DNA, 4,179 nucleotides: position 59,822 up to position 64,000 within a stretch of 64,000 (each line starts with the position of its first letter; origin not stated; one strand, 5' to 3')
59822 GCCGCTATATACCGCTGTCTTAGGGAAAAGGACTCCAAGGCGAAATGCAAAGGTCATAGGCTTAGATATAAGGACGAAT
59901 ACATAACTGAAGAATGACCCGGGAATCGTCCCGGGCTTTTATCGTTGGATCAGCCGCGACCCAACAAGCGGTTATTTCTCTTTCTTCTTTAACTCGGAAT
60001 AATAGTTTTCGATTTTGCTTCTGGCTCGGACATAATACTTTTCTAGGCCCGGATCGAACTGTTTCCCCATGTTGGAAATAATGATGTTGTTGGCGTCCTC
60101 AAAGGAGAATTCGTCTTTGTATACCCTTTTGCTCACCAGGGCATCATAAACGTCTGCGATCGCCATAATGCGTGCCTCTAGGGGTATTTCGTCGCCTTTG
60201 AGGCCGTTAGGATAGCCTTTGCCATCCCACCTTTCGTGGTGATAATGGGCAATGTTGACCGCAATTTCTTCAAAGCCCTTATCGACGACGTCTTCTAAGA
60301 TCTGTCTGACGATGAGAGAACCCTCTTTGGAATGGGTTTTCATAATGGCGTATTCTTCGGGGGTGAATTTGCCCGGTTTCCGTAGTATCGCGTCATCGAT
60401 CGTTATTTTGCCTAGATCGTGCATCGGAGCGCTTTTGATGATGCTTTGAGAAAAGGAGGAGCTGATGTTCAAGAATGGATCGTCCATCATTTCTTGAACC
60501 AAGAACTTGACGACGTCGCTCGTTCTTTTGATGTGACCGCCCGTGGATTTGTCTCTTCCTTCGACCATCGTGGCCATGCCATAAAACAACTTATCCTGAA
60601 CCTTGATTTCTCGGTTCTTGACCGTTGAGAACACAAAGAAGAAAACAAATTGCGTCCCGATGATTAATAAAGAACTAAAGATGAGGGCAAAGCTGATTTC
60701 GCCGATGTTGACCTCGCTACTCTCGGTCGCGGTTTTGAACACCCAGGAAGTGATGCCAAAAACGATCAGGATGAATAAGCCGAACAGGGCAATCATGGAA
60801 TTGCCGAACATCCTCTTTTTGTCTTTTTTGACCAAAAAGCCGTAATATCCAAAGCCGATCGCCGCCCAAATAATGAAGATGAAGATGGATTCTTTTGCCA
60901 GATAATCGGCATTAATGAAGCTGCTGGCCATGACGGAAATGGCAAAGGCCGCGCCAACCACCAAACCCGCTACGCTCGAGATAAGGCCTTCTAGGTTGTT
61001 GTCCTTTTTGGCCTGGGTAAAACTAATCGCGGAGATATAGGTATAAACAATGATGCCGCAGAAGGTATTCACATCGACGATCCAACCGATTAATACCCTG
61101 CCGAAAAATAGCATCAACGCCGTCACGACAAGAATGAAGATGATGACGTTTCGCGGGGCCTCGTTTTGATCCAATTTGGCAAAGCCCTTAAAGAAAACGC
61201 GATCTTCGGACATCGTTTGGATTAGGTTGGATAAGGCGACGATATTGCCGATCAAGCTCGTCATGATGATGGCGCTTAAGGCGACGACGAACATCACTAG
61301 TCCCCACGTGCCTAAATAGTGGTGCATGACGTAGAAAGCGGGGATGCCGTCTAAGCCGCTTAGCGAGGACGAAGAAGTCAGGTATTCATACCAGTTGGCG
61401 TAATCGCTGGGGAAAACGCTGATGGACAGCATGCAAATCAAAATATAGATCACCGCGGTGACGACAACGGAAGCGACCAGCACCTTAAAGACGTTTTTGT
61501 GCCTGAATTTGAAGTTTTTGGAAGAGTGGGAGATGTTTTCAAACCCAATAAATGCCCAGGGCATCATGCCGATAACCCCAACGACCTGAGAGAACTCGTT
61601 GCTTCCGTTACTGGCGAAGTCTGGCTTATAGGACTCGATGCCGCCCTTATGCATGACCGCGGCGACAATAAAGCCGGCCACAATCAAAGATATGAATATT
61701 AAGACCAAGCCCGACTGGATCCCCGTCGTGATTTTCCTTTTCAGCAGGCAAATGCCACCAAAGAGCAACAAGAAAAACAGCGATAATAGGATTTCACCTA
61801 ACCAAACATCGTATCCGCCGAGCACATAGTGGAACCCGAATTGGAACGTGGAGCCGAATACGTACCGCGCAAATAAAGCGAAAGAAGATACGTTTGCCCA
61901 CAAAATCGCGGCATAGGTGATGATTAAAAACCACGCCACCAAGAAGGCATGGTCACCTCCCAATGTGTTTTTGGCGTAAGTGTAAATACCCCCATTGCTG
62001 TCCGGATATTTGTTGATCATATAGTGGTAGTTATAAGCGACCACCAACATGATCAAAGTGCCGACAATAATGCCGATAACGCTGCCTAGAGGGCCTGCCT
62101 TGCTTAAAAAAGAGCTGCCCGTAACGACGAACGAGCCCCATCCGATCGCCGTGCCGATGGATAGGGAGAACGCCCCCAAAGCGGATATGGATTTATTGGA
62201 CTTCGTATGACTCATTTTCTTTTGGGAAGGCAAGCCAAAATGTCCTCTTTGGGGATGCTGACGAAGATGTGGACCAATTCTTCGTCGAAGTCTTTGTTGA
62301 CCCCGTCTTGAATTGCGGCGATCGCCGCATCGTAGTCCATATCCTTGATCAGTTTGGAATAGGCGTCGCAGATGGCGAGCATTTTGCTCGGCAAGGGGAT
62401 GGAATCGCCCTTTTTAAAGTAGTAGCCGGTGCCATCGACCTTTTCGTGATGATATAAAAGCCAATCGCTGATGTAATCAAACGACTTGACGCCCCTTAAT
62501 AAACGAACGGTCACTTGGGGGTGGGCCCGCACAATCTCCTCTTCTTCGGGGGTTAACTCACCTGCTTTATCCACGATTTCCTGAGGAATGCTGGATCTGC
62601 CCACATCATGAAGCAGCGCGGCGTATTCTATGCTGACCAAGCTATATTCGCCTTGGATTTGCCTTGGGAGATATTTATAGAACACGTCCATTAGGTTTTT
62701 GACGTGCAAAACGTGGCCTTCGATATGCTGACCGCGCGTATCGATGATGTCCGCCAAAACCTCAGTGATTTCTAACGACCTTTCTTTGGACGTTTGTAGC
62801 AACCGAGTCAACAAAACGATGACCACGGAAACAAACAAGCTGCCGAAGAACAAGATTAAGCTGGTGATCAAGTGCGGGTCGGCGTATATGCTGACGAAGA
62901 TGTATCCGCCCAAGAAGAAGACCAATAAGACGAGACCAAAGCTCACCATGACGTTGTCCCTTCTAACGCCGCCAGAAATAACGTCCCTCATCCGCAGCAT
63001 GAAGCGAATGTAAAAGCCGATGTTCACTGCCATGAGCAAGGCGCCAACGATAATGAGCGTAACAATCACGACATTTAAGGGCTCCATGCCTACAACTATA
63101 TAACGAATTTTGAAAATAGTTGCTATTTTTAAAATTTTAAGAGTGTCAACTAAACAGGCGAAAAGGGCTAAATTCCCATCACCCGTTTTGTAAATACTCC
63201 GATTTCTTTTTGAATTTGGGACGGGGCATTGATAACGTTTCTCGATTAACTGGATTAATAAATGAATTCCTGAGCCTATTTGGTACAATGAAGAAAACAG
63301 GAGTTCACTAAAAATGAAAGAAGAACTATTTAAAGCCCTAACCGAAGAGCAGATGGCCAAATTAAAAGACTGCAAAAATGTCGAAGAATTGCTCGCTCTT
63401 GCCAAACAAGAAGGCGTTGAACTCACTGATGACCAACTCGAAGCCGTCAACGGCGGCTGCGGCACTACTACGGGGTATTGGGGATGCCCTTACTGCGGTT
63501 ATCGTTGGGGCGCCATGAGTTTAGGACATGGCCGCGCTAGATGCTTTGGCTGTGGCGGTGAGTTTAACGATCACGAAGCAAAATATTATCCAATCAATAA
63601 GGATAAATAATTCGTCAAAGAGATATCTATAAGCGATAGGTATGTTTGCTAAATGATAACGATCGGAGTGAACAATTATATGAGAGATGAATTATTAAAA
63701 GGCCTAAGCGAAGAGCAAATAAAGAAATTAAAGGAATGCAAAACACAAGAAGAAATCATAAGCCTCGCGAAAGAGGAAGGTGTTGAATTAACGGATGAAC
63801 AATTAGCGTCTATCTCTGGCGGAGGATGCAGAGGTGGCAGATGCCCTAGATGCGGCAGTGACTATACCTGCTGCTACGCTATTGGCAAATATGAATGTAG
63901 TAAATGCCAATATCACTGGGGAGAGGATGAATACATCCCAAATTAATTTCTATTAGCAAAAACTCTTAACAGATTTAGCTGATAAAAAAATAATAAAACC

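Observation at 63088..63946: Second locus of the leader/zinc-ribbon peptide family (tandem P3/P4), divergent from an HD-GYP operon and cut by the window end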

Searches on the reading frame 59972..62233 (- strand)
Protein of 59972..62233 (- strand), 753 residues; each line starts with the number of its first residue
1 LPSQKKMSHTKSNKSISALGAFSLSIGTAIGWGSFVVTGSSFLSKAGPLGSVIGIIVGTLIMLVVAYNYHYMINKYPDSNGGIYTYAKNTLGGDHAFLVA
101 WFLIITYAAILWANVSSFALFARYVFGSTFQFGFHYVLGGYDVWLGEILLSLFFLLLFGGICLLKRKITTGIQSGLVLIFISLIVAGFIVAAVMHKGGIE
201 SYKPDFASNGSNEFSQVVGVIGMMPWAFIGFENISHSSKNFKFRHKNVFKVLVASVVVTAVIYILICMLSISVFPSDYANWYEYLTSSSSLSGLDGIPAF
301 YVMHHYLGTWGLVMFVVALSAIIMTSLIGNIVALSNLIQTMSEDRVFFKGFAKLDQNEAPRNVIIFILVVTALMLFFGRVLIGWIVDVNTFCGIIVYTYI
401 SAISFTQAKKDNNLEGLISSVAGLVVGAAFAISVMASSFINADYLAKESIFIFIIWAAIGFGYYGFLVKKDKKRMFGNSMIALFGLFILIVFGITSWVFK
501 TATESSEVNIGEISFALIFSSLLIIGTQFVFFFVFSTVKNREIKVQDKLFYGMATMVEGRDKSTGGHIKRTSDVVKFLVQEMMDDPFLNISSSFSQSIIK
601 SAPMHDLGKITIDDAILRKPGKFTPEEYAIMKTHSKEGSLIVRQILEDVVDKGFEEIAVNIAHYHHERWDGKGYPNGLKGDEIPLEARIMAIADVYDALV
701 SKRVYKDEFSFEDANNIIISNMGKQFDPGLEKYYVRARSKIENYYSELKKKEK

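Call 3: search_protein_families(library=ncbifam, proteins=[window:59972-62233:-], max_evalue=0.1)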
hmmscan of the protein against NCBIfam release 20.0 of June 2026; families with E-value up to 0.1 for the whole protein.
window:59972-62233:- (753 aa): 13 families
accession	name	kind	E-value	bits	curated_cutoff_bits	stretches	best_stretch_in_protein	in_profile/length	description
NF053512.1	nitric_RR_NosR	exception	5.5e-26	91.5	400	1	554-742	182-358/422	response regulator c-di-GMP phosphodiesterase, NosR family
TIGR00905.1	2A0302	subfamily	6.4e-23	81.3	409.05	1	7-493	1-462/473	basic amino acid/polyamine antiporter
TIGR00909.1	2A0306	subfamily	2.3e-20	72.9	556.8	1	14-464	3-426/429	amino acid transporter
TIGR00906.1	2A0303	subfamily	9.5e-20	70.5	681.7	1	8-402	25-421/602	cationic amino acid transport permease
NF053761.1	BrChAATpBcaP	equivalog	1.8e-19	70.2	690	1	7-470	15-454/460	branched-chain amino acid transporter BcaP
TIGR03810.1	arg_ornith_anti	equivalog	5e-12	45.3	591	1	22-480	9-443/468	arginine-ornithine antiporter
NF040512.1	histam_anti_2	exception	1.6e-11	43.6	725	1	14-491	3-468/477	histidine-histamine antiporter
NF008466.1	PRK11357.1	equivalog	4.9e-10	38.9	800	1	20-473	14-441/446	fructoselysine/psicoselysine transporter FrlA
NF008245.0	PRK11021.1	equivalog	5.7e-08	32.2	284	1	24-381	16-337/419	L-methionine/branched-chain amino acid transporter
TIGR00913.1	2A0310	subfamily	7.4e-06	24.9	578.7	1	24-444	12-431/480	amino acid permease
NF007938.0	PRK10655.1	equivalog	1.5e-05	24.4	409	1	21-465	10-430/438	putrescine-ornithine antiporter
NF007929.0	PRK10644.1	equivalog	0.00084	18.1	574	1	11-376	5-339/445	arginine/agmatine antiporter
TIGR04299.1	antiport_PotE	equivalog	0.017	14.3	560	1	26-461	13-424/430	putrescine-ornithine antiporter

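Call 4: search_protein_families(library=pfam, proteins=[window:59972-62233:-], max_evalue=0.1)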
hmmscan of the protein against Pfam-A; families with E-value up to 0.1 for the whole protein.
window:59972-62233:- (753 aa): 5 families
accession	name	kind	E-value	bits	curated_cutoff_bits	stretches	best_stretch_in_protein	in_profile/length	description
PF13520.12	AA_permease_2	-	6.1e-33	114.8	27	1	17-453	2-420/427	Amino acid permease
PF13487.12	HD_5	-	2.6e-27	96.1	27.2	1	588-729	32-169/170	HD domain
PF00324.27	AA_permease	-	1.1e-23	84.1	24.6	1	22-441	3-419/470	Amino acid permease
PF01966.28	HD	-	4.1e-17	63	22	1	594-698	23-115/116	HD domain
PF22812.1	CR_prot_dom_plant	-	0.037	14.9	34.1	1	233-271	24-62/71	Plant cysteine-rich protein domain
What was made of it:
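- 59972..62233 (-): Fusion of an amino-acid permease with a canonical HD-GYP domain (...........). It overlaps the stop of the upstream HD-GYP gene, which indicates an operon. Pfam AA_permease_2 scores 114.8 bits and HD_5 scores 96.1 bits (call 4).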

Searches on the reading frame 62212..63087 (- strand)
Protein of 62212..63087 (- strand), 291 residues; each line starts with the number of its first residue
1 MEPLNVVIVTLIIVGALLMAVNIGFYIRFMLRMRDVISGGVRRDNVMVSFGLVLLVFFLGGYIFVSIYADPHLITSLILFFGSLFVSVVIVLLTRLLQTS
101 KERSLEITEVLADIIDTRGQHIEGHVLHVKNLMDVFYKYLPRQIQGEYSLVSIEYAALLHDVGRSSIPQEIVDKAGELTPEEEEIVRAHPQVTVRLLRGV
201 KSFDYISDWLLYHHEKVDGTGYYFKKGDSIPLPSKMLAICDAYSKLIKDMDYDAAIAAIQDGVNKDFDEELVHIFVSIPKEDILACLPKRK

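Call 3: search_protein_families(library=ncbifam, proteins=[window:62212-63087:-], max_evalue=0.1)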
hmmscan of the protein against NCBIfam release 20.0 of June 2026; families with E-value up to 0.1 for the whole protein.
window:62212-63087:- (291 aa): 3 families
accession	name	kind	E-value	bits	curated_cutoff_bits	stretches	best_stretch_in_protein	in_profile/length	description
NF053512.1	nitric_RR_NosR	exception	2.7e-21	76.1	400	1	94-281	164-356/422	response regulator c-di-GMP phosphodiesterase, NosR family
TIGR00277.1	HDIG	domain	0.0019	18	27.6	1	122-215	5-83/84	HDIG domain-containing metalloprotein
NF045665.1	NTPtran_DVU1551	equivalog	0.0098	15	315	1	97-166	193-261/359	DVU_1551 family NTP transferase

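Call 4: search_protein_families(library=pfam, proteins=[window:62212-63087:-], max_evalue=0.1)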
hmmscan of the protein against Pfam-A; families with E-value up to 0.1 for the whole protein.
window:62212-63087:- (291 aa): 2 families
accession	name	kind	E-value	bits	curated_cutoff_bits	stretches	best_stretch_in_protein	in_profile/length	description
PF13487.12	HD_5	-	1.2e-23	84.1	27.2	1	110-270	2-169/170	HD domain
PF01966.28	HD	-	6e-11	43.1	22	1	153-244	27-114/116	HD domain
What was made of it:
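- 62212..63087 (-): Membrane protein of 291 aa with an HD_5 (HD-GYP-type) domain. Its signature reads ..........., that is GYY in place of GYP. Pfam PF13487 scores 84.1 bits (call 4).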

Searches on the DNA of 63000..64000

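Call 74: search_rna_families(source=window, start=63000, end=64000, threshold=evalue, max_evalue=1)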
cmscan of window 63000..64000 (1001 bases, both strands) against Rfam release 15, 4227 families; matches with E-value up to 1: 1.
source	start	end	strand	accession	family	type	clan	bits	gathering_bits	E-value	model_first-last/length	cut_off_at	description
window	63580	63614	-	RF04031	mir-2686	Gene; miRNA;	-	19.3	90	0.64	16-52/68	no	mir-2686 microRNA precursor family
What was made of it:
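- There is no c-di-GMP riboswitch or other Rfam match in the region (call 74).
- Tried and rejected: Nothing credible was found (call 74).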
